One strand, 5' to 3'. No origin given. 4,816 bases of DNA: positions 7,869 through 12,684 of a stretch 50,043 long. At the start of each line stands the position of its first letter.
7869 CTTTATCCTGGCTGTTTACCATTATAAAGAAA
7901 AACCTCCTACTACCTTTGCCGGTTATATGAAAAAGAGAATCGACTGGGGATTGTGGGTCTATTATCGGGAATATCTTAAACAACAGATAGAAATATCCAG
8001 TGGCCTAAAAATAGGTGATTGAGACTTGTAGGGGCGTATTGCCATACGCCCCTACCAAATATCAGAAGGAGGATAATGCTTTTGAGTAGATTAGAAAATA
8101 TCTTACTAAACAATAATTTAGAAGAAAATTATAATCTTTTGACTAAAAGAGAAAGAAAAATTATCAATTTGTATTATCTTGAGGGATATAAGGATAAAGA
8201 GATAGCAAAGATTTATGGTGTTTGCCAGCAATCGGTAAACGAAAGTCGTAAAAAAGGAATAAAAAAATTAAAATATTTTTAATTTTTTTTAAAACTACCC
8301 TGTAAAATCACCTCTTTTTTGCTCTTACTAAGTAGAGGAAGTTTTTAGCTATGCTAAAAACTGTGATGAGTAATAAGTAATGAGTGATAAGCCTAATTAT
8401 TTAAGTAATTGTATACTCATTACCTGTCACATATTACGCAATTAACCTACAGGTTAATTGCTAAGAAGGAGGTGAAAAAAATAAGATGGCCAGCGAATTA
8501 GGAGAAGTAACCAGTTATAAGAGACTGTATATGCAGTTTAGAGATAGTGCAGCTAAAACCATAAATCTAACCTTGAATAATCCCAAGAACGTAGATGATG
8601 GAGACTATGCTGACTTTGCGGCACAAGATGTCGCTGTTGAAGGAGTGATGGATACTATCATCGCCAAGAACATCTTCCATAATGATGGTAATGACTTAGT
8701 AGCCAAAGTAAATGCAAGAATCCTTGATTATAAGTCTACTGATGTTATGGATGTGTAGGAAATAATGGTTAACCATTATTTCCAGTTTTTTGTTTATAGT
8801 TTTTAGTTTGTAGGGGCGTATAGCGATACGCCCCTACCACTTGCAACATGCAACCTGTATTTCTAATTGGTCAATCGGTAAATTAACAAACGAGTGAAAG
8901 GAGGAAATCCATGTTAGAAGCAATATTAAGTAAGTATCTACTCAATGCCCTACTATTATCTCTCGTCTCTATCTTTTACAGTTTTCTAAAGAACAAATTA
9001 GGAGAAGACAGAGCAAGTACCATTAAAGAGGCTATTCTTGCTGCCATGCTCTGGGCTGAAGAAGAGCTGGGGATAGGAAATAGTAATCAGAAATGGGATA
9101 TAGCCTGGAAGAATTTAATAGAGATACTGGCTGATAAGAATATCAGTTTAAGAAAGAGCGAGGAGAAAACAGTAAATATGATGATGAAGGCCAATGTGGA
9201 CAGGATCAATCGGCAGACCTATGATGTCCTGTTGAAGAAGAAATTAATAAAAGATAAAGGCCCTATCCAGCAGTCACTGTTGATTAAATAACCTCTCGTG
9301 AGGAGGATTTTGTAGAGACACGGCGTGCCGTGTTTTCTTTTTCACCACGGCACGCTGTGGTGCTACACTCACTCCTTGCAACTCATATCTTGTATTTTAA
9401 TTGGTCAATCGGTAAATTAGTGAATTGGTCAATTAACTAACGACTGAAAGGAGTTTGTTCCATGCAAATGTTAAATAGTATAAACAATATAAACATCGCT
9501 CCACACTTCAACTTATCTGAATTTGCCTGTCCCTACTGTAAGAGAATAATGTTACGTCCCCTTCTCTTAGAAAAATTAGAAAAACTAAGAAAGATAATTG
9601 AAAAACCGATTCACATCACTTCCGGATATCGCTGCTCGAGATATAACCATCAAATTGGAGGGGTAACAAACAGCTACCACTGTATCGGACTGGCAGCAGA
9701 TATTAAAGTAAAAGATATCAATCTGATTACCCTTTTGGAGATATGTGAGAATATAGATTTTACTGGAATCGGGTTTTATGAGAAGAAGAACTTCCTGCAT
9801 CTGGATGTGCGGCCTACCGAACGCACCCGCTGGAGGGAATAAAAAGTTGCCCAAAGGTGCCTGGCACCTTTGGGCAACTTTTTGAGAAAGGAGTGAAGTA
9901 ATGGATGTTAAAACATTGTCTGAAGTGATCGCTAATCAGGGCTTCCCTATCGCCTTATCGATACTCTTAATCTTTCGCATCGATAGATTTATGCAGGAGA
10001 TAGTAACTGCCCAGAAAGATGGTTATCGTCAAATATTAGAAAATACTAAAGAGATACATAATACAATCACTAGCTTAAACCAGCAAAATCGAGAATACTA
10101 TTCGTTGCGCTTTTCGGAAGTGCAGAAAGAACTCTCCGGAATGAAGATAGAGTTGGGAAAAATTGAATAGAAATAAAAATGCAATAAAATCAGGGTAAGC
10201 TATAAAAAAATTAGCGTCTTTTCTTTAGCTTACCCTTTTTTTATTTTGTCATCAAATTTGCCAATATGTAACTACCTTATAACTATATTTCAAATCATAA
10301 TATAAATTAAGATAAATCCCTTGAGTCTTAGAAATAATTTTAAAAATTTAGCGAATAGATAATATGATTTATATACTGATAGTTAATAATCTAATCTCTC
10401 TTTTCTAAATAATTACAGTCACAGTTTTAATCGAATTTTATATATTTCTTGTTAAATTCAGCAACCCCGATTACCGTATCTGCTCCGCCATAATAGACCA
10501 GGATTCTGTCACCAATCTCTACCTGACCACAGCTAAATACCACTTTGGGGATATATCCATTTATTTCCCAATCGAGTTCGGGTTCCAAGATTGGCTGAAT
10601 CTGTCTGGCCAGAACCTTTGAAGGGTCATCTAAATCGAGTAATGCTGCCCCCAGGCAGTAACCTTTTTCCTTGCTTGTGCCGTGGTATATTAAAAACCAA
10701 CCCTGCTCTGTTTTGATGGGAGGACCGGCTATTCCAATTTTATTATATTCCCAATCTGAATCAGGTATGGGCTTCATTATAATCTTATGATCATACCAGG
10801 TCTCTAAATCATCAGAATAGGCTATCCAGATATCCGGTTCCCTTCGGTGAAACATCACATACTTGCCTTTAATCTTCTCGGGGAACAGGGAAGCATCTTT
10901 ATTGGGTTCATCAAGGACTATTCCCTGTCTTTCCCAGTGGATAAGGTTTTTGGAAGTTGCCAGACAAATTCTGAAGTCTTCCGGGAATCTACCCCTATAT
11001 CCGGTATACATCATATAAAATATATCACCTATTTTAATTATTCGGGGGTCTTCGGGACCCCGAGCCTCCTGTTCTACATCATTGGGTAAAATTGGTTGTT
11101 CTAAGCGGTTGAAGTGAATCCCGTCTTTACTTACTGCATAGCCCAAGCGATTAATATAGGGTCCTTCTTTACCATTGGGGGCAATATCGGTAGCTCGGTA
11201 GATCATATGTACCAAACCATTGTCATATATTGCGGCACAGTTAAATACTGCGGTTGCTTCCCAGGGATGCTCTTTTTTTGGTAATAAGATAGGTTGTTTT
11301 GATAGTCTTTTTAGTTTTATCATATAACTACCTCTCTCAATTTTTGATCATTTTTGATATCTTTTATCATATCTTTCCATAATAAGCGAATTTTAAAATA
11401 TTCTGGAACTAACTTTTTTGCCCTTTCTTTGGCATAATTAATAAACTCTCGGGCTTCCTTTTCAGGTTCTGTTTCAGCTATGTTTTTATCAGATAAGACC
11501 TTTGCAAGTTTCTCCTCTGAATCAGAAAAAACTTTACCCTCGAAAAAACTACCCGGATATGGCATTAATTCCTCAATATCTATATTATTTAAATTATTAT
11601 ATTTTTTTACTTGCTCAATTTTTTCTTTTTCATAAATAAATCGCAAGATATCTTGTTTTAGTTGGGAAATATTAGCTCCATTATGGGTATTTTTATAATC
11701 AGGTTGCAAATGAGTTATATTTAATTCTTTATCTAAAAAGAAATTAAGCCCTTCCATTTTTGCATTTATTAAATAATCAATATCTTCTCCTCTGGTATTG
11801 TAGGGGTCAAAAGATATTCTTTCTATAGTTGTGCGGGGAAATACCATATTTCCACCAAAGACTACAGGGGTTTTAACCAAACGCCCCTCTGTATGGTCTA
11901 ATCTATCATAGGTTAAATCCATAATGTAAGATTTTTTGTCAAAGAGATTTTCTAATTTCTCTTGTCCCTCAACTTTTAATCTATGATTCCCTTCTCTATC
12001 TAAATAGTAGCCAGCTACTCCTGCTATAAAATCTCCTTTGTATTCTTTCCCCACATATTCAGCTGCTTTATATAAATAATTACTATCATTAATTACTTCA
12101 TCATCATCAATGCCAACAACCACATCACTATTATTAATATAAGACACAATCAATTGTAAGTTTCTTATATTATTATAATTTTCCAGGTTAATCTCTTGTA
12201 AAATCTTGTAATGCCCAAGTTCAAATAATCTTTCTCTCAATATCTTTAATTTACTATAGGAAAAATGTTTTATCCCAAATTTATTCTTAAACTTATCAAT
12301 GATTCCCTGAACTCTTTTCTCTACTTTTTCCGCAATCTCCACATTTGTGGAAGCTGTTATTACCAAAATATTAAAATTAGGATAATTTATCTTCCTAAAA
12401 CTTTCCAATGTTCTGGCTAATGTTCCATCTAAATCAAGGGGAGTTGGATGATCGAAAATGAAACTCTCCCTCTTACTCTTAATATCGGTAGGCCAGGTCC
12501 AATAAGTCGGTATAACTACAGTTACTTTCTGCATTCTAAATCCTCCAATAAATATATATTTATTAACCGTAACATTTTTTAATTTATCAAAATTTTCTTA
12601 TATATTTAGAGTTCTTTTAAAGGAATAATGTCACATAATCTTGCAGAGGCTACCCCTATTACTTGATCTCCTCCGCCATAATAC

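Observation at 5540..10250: Compact phage/plasmid-derived island with no structural genes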

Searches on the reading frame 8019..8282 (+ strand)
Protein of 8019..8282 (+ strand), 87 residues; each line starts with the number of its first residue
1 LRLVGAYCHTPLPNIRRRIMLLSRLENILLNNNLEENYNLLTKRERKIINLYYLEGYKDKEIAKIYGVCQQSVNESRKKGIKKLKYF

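Call 3: search_protein_families(library=pfam, max_evalue=0.1, proteins=[window:8019-8282:+])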
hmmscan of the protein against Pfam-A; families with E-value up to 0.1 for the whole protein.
window:8019-8282:+ (87 aa): 7 families
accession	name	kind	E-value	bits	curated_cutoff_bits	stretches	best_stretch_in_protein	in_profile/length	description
PF08281.18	Sigma70_r4_2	-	8.8e-09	35.3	25.7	1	40-84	10-54/54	Sigma-70, region 4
PF04545.22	Sigma70_r4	-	4.7e-08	32.9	24.1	1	41-85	5-49/50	Sigma-70, region 4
PF04297.20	UPF0122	-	1.3e-06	29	22.7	1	34-84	10-61/101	Putative helix-turn-helix protein, YlxM / p13 like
PF00196.25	GerE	-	1.3e-05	25.2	23.5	1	40-85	2-46/57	Bacterial regulatory proteins, luxR family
PF13518.12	HTH_28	-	0.0042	17.6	25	1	47-73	4-29/52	Helix-turn-helix domain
PF13384.12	HTH_23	-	0.0066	16.7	24.6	1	44-74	5-35/50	Homeodomain-like domain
PF07638.17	Sigma70_ECF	-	0.0068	16.8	21.1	1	29-74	125-169/185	ECF sigma factor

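Call 4: search_protein_families(library=phrogs, max_evalue=0.1, proteins=[window:8019-8282:+])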
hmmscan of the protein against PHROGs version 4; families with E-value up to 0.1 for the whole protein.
window:8019-8282:+ (87 aa): 24 families
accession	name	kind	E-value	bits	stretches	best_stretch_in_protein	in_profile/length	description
phrog_351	-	transcription regulation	1.1e-10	41.8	1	25-86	660-724/928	RNA polymerase sigma factor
phrog_1740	-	transcription regulation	1.3e-07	31.5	1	29-86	157-214/567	RNA polymerase sigma factor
phrog_13787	-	unknown function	5.9e-07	30.8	1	26-85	107-165/172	-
phrog_36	-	transcription regulation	1.1e-06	29.4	1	31-86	130-185/220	transcriptional regulator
phrog_3512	-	transcription regulation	1.2e-06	29.7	1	40-84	65-109/130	sigma factor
phrog_11138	-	unknown function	7.6e-06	27.3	1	32-86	83-137/142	-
phrog_4151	-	DNA, RNA and nucleotide metabolism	0.00012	23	1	43-80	7-44/154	DNA binding protein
phrog_12058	-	unknown function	0.00015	21.2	1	32-81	568-618/768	-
phrog_27454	-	transcription regulation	0.00025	22.1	1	37-84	122-169/179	RNA polymerase sigma factor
phrog_2538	-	head and packaging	0.00052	21.1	1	41-79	3-41/129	terminase small subunit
phrog_664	-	DNA, RNA and nucleotide metabolism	0.00098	20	1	39-82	35-79/210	DNA binding protein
phrog_248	-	transcription regulation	0.0018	19.4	1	39-82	89-131/161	transcriptional activator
phrog_517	-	DNA, RNA and nucleotide metabolism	0.0021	20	1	32-68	77-113/128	HTH DNA binding protein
phrog_1558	-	unknown function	0.0047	17.8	1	35-84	114-164/178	-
phrog_1190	-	transcription regulation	0.005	17.6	1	33-85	104-156/167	RNA polymerase sigma factor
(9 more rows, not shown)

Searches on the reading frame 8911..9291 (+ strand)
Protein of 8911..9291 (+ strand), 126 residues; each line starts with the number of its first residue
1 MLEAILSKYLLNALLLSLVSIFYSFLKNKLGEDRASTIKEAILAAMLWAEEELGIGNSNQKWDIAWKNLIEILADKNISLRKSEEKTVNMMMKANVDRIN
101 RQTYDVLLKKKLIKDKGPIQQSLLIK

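Call 3: search_protein_families(library=pfam, max_evalue=0.1, proteins=[window:8911-9291:+])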
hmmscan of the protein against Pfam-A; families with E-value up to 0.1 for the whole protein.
window:8911-9291:+ (126 aa): 3 families
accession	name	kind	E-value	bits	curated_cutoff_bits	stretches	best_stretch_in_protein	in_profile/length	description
PF09682.15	Phage_holin_6_1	-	3.9e-05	24.4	24.9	1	7-97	9-97/101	Bacteriophage holin of superfamily 6 (Holin_LLH)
PF21718.4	KH_DTX3L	-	0.055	13.7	27.4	1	65-111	63-109/128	DTX3L, KH-like domain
PF25072.1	DUF7796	-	0.096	12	27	0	46-99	270-321/346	Domain of unknown function (DUF7796)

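Call 4: search_protein_families(library=phrogs, max_evalue=0.1, proteins=[window:8911-9291:+])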
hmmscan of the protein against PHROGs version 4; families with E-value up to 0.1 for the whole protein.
window:8911-9291:+ (126 aa): 3 families
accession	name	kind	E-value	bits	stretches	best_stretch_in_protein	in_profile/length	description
phrog_6918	-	lysis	2.4e-06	28.5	1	13-106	14-105/114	holin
phrog_608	-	lysis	0.0011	20.3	1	10-102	15-106/111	holin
phrog_3686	-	unknown function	0.096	13.8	0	67-107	2-42/72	-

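Call 36: search_protein_families(library=ncbifam, max_evalue=0.01, proteins=[window:8911-9291:+])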
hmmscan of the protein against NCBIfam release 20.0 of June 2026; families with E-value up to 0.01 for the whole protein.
window:8911-9291:+ (126 aa): 0 families

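Call 72: search_protein_families(library=padloc, max_evalue=0.01, proteins=[window:8911-9291:+])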
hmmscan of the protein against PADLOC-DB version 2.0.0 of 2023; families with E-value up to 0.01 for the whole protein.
window:8911-9291:+ (126 aa): 0 families

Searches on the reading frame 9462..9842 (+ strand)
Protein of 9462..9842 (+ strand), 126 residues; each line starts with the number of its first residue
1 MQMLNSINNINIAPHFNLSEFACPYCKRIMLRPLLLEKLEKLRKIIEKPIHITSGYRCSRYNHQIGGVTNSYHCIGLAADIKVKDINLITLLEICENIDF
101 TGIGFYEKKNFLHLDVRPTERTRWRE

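Call 3: search_protein_families(library=pfam, max_evalue=0.1, proteins=[window:9462-9842:+])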
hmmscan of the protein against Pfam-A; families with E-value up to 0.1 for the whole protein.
window:9462-9842:+ (126 aa): 2 families
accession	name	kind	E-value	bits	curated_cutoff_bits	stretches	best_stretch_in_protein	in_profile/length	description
PF08291.16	Peptidase_M15_3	-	6.8e-24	84.5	23.2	1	32-115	25-108/108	Peptidase M15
PF05951.18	Peptidase_M15_2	-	7.3e-13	49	27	1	34-118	56-149/153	Bacterial protein of unknown function (DUF882)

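Call 4: search_protein_families(library=phrogs, max_evalue=0.1, proteins=[window:9462-9842:+])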
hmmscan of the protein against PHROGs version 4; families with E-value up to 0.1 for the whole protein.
window:9462-9842:+ (126 aa): 5 families
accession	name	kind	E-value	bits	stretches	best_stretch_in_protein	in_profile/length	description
phrog_894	-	lysis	1.6e-35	123.8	1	2-125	36-174/389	endolysin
phrog_17373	-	other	1.7e-18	68.2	1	14-120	20-126/224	peptidase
phrog_28234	-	lysis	1.5e-07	31.9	1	38-124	277-370/372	endolysin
phrog_25247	-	other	7.1e-07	29.7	1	35-116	424-503/520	peptidase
phrog_2649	-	lysis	0.00097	20.1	1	62-121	69-132/261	endolysin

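Call 12: find_encoding_contigs(protein=window:9462-9842:+, flank=10000, max_places=8)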
Protein window:9462-9842:+ (126 aa): 8 contigs read that carry it; 6 places shown.
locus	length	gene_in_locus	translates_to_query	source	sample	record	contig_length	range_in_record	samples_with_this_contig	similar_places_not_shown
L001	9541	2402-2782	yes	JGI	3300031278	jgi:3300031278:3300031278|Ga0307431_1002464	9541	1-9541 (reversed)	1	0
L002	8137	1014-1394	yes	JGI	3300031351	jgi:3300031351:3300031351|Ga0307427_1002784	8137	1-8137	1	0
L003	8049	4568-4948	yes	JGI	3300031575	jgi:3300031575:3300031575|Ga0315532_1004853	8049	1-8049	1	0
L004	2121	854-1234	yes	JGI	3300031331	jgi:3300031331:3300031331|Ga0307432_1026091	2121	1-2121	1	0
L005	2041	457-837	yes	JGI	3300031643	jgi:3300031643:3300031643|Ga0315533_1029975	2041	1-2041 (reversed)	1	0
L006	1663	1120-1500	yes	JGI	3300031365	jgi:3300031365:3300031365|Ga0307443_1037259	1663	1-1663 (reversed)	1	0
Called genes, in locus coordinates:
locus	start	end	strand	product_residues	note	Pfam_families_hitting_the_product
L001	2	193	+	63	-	?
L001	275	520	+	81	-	-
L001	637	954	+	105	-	PF04542:Sigma70_r2 (weak)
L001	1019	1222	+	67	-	PF04297:UPF0122 (weak), PF08281:Sigma70_r4_2 (weak), PF04545:Sigma70_r4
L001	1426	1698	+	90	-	PF11148:DUF2922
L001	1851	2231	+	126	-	-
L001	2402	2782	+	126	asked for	PF08291:Peptidase_M15_3, PF05951:Peptidase_M15_2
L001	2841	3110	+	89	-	-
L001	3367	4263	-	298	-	PF00251:Glyco_hydro_32N (faint), PF04041:Glyco_hydro_130, PF04616:Glyco_hydro_43 (faint)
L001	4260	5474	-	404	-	-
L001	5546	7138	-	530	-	PF04041:Glyco_hydro_130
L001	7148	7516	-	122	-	PF00528:BPD_transp_1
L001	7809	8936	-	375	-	PF00356:LacI, PF00532:Peripla_BP_1, PF13407:Peripla_BP_4, PF13377:Peripla_BP_3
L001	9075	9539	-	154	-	?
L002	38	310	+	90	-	PF11148:DUF2922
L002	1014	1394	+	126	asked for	PF08291:Peptidase_M15_3, PF05951:Peptidase_M15_2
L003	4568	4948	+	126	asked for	PF08291:Peptidase_M15_3, PF05951:Peptidase_M15_2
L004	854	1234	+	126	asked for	PF08291:Peptidase_M15_3, PF05951:Peptidase_M15_2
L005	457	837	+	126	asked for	PF08291:Peptidase_M15_3, PF05951:Peptidase_M15_2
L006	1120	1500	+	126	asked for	PF08291:Peptidase_M15_3, PF05951:Peptidase_M15_2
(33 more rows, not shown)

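Call 25: search_dna_similar(query=window:9462-9842:+, collection=phages, mode=protein, max_rows=15)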
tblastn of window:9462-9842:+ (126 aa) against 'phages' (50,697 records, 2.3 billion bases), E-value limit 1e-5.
Records with a match: 332; places in all: 333; records where one place covers at least 80% of the query: 94.
Best place of each record, by identity: <60% 332.
By first word of the organism name: Rheinheimera 109; Vibrio 53; Escherichia 35; Proteus 15; Salmonella 15; Klebsiella 11; Microviridae 10; Vectrevirus 10; Faecalibacterium 9; Bacteriophage 8; and 20 more.
By host as written in the record: Rheinheimera sp. BAL341 109; - 63; Escherichia coli 14; Vibrio breoganii 11; Vibrio cyclitrophicus 10; Escherichia coli O18ac:K1:H7 ColV+ 8; Homo sapiens 7; Rhodobacter capsulatus YW1 7; and 66 more.
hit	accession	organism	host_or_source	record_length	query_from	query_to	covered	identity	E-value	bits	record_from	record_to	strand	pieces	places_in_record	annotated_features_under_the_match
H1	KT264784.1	Gokushovirus WZ-2015a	Homo sapiens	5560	12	125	90%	41.5%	3e-10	62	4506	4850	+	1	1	none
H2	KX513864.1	Human gokushovirus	Homo sapiens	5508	12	126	91%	40.3%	2e-9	59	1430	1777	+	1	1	peptidase M15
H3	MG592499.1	Vibrio phage 1.124.O._10N.286.49.B1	Vibrio sp.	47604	7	124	94%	39.2%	7e-13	69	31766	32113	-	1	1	peptidase M15 | coil containing protein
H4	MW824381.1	Vibrio phage PS15B.3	Vibrio crassostreae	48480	15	124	87%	42.0%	1e-13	71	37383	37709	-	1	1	putative zinc D-Ala-D-Ala carboxypeptidase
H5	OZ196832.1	Vibrio phage PS15B-5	Seawater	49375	15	124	87%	42.0%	1e-13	71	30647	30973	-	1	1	endolysin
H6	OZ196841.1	Vibrio phage PS15B-6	Seawater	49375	15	124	87%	42.0%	1e-13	71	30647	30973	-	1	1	endolysin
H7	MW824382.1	Vibrio phage PS15B.4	Vibrio crassostreae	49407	15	124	87%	42.0%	1e-13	71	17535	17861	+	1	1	putative zinc D-Ala-D-Ala carboxypeptidase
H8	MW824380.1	Vibrio phage PS15B.2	Vibrio crassostreae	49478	15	124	87%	42.0%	1e-13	71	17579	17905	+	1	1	putative zinc D-Ala-D-Ala carboxypeptidase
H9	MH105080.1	Marinomonas phage YY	Marinomonas sp.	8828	14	118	83%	42.9%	2e-13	71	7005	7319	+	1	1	peptidase M15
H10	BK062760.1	Marinomonas phage YY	Marinomonas sp.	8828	14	118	83%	42.9%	2e-13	71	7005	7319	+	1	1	hypothetical protein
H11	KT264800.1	Gokushovirus WZ-2015a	mink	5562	11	117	85%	41.7%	6e-10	61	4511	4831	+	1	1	VP5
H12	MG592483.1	Vibrio phage 1.110.O._10N.261.52.C1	Vibrio breoganii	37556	6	124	94%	37.2%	7e-11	64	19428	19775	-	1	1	peptidase M15 | TMhelix containing protein | hypothetical protein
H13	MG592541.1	Vibrio phage 1.174.O._10N.261.55.A8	Vibrio lentus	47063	15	124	87%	40.2%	2e-12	68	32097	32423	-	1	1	peptidase M15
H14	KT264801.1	Gokushovirus WZ-2015a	raccoon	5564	11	117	85%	41.1%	4e-10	61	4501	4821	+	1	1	none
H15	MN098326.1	Proteus phage Myduc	Proteus mirabilis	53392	10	124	91%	37.8%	4e-8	56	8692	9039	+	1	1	putative peptidase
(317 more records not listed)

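Call 36: search_protein_families(library=ncbifam, max_evalue=0.01, proteins=[window:9462-9842:+])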
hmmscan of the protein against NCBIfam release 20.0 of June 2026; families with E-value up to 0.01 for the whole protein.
window:9462-9842:+ (126 aa): 2 families
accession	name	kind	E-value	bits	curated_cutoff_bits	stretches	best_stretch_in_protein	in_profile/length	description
NF053624.1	PtglEndpepMepK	equivalog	3.2e-14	53.2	185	1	36-118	83-172/176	peptidoglycan L,D-endopeptidase MepK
TIGR02367.1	PylS_Cterm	equivalog_domain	0.0043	16.4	178.15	1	25-64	80-119/242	pyrrolysine--tRNA(Pyl) ligase large subunit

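Call 49: search_solved_structures(query=window:9462-9842:+, max_evalue=0.001)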
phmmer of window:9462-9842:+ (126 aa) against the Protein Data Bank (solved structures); distinct sequences matched with E-value up to 0.001: 1.
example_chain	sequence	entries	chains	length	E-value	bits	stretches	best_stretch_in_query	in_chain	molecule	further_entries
1lbu_A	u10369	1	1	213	4.5e-05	26.7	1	37-103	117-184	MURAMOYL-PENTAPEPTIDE CARBOXYPEPTIDASE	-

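Call 72: search_protein_families(library=padloc, max_evalue=0.01, proteins=[window:9462-9842:+])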
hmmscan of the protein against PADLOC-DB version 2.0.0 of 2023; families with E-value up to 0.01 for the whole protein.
window:9462-9842:+ (126 aa): 0 families

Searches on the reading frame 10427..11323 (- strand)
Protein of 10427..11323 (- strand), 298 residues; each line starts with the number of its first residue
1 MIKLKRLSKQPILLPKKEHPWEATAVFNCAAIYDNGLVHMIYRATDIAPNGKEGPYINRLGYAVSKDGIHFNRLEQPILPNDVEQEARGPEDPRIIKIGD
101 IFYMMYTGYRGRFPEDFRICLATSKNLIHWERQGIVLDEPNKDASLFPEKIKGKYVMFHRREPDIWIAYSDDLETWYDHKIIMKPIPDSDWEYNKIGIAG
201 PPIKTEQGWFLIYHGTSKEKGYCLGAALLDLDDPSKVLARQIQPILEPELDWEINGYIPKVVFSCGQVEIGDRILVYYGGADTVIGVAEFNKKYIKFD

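Call 10: search_protein_families(library=pfam, max_evalue=0.1, proteins=[window:10427-11323:-])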
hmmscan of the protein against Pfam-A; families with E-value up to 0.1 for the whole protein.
window:10427-11323:- (298 aa): 3 families
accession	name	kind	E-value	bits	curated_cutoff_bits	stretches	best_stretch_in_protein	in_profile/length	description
PF04041.19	Glyco_hydro_130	-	3e-63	214.2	26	1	20-291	29-310/320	beta-1,4-mannooligosaccharide phosphorylase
PF00251.26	Glyco_hydro_32N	-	2.4e-07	31.1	22.1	1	9-141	53-180/307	Glycosyl hydrolases family 32 N-terminal domain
PF04616.20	Glyco_hydro_43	-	7.2e-06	26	32.2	1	91-143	11-59/288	Glycosyl hydrolases family 43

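Call 67: find_related_loci(query=window:10427-11323:-, collection=metagenome_contigs, flank=10000)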
Query window:10427-11323:- (298 aa) in metagenome_contigs; peptide patterns used: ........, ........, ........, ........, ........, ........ (x = any residue, [..] = any of these).
130 stretches matched a pattern; 91 encode a relative of the query (tblastn E <= 1e-3); the best 80 are kept; 80 distinct loci.
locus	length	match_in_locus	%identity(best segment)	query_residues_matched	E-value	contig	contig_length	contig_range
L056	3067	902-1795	93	1-298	0e+0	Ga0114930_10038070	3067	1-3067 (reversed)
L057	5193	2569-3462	92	1-298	0e+0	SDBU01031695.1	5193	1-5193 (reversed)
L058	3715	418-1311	93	1-298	0e+0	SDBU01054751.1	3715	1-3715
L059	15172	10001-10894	93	1-298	0e+0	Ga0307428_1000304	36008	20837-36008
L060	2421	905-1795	93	1-297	0e+0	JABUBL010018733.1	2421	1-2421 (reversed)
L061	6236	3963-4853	91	1-297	0e+0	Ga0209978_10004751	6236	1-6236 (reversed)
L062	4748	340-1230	93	1-298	0e+0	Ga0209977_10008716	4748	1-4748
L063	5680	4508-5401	91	1-298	0e+0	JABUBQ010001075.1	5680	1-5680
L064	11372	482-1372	92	1-297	0e+0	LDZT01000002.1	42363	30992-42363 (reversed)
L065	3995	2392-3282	92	1-297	0e+0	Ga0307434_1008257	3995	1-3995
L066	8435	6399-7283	92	1-298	0e+0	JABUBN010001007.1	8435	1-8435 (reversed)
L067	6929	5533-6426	92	1-298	0e+0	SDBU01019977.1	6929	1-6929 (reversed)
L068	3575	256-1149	91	1-298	0e+0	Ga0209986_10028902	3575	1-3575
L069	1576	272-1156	92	1-298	0e+0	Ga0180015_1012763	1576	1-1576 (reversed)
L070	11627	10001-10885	92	1-298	0e+0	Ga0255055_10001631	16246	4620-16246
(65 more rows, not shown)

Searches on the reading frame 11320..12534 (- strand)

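Call 10: search_protein_families(library=pfam, max_evalue=0.1, proteins=[window:11320-12534:-])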
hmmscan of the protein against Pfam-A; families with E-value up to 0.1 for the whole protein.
window:11320-12534:- (404 aa): 3 families
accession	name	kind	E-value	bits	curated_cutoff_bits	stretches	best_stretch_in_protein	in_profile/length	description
PF00535.33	Glycos_transf_2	-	0.00045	20.6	23.3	0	135-195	78-132/168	Glycosyl transferase family 2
PF13641.12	Glyco_tranf_2_3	-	0.0056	17.2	27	1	38-279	15-215/230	Glycosyltransferase like family 2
PF13632.12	Glyco_trans_2_3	-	0.015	15.6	27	1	140-265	3-113/198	Glycosyl transferase family group 2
